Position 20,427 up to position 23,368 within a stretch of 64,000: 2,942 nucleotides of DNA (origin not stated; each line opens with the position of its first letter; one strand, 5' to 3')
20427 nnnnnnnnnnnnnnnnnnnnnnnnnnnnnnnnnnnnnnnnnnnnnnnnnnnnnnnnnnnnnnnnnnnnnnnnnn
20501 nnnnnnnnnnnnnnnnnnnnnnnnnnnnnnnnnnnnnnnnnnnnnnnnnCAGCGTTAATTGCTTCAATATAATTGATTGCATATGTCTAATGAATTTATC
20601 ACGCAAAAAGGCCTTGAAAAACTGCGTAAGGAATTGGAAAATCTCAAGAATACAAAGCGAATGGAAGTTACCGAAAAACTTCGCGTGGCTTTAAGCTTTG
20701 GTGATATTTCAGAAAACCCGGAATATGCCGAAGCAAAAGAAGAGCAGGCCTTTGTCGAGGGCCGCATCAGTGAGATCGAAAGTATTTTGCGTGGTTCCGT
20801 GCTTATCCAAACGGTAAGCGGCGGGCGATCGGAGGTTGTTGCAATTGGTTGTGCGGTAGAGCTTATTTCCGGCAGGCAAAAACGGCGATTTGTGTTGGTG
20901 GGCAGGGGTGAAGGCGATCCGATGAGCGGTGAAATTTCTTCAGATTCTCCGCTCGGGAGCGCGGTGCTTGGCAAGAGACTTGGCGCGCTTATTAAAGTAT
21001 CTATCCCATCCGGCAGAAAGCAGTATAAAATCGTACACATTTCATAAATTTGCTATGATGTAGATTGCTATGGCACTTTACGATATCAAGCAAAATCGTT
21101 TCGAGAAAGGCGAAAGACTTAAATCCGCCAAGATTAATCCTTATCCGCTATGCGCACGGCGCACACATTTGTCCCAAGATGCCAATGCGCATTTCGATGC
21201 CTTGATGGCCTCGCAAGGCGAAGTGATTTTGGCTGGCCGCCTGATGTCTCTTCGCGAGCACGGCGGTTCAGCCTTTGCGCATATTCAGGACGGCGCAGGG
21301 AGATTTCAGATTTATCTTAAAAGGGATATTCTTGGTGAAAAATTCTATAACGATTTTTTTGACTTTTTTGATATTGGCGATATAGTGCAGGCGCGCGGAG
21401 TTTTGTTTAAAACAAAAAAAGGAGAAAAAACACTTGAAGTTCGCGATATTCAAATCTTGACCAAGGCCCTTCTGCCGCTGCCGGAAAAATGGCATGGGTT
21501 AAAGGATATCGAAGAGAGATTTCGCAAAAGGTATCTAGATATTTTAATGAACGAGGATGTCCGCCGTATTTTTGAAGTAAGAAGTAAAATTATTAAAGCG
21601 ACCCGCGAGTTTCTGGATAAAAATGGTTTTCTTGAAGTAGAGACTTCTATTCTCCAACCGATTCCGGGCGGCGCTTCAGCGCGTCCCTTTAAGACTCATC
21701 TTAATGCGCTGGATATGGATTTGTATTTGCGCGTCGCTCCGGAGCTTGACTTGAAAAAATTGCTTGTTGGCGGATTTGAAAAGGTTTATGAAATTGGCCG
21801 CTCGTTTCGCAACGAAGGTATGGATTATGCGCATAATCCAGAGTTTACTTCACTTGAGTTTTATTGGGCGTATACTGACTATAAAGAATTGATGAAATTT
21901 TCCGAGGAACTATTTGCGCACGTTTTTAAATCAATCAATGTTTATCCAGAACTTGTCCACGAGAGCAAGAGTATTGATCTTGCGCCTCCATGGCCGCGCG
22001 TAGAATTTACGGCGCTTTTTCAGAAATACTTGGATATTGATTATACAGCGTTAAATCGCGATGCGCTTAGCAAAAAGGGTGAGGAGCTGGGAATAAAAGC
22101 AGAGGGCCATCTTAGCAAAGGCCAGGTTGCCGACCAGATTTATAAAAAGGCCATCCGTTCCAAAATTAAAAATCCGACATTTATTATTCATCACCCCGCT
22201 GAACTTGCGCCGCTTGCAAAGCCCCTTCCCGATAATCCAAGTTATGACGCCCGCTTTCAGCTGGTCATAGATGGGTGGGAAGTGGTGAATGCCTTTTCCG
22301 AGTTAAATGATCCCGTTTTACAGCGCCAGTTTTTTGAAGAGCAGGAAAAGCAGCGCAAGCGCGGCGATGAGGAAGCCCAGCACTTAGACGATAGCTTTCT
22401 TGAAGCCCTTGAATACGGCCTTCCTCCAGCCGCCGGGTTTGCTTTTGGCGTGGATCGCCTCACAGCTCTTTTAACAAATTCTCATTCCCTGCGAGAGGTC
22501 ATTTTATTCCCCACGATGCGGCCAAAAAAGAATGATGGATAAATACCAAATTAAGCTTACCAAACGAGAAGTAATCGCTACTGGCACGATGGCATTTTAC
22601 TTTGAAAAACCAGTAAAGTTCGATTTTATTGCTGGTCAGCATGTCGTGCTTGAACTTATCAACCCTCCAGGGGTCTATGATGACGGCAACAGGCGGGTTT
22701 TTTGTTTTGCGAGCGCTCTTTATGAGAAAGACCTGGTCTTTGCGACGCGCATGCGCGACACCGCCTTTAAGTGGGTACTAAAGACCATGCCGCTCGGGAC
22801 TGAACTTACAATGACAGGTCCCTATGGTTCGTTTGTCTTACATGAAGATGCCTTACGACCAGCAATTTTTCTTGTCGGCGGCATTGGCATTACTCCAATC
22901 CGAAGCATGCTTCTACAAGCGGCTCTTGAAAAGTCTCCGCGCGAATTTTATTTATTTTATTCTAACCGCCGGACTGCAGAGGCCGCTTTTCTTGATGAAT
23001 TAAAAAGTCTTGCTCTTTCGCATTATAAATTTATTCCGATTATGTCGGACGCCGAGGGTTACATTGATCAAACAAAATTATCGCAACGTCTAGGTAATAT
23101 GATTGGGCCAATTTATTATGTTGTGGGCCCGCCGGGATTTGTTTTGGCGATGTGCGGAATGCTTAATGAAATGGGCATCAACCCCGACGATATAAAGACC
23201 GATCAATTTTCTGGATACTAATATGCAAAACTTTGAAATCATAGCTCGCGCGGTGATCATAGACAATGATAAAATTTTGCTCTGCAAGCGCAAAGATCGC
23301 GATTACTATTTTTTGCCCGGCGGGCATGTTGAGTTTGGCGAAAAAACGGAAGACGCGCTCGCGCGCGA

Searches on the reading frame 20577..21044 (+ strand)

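Call 37: search_protein_families(library=pfam, proteins=[window:20577-21044:+], max_evalue=0.01)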
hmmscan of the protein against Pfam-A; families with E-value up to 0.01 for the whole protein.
window:20577-21044:+ (156 aa): 2 families
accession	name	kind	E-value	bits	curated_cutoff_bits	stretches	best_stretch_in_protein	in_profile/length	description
PF03449.20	GreA_GreB_N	-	2.3e-24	85.8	24.5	1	7-72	2-67/71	Transcription elongation factor, N-terminal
PF01272.25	GreA_GreB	-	2.6e-15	56.6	26.9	1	86-156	4-76/77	Transcription elongation factor, GreA/GreB, C-term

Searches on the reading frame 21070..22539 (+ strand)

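Call 37: search_protein_families(library=pfam, proteins=[window:21070-22539:+], max_evalue=0.01)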
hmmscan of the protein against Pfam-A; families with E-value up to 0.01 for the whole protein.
window:21070-22539:+ (490 aa): 3 families
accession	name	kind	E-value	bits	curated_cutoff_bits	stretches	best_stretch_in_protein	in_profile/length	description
PF00152.25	tRNA-synt_2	-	2.3e-87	293.4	25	1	147-483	2-307/308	tRNA synthetases class II (D, K and N)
PF01336.31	tRNA_anti-codon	-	1.3e-14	54.3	27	1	52-130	1-75/75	OB-fold nucleic acid binding domain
PF01409.25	tRNA-synt_2d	-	0.00052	20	19.8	0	238-286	104-154/246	tRNA synthetases class II core domain (F)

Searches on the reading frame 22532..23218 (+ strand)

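Call 37: search_protein_families(library=pfam, proteins=[window:22532-23218:+], max_evalue=0.01)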
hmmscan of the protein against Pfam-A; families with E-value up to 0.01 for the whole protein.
window:22532-23218:+ (229 aa): 3 families
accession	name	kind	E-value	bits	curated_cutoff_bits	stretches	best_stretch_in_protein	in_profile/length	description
PF00175.26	NAD_binding_1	-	1.8e-09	38.7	22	1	113-207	1-107/109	Oxidoreductase NAD-binding domain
PF22290.1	DmmA-like_N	-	8.2e-05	23.5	33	1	97-221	8-124/124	Dimethylamine monooxygenase subunit DmmA-like, N-terminal domain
PF00970.30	FAD_binding_6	-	0.009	16.8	21.1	0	7-101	2-97/99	Oxidoreductase FAD-binding domain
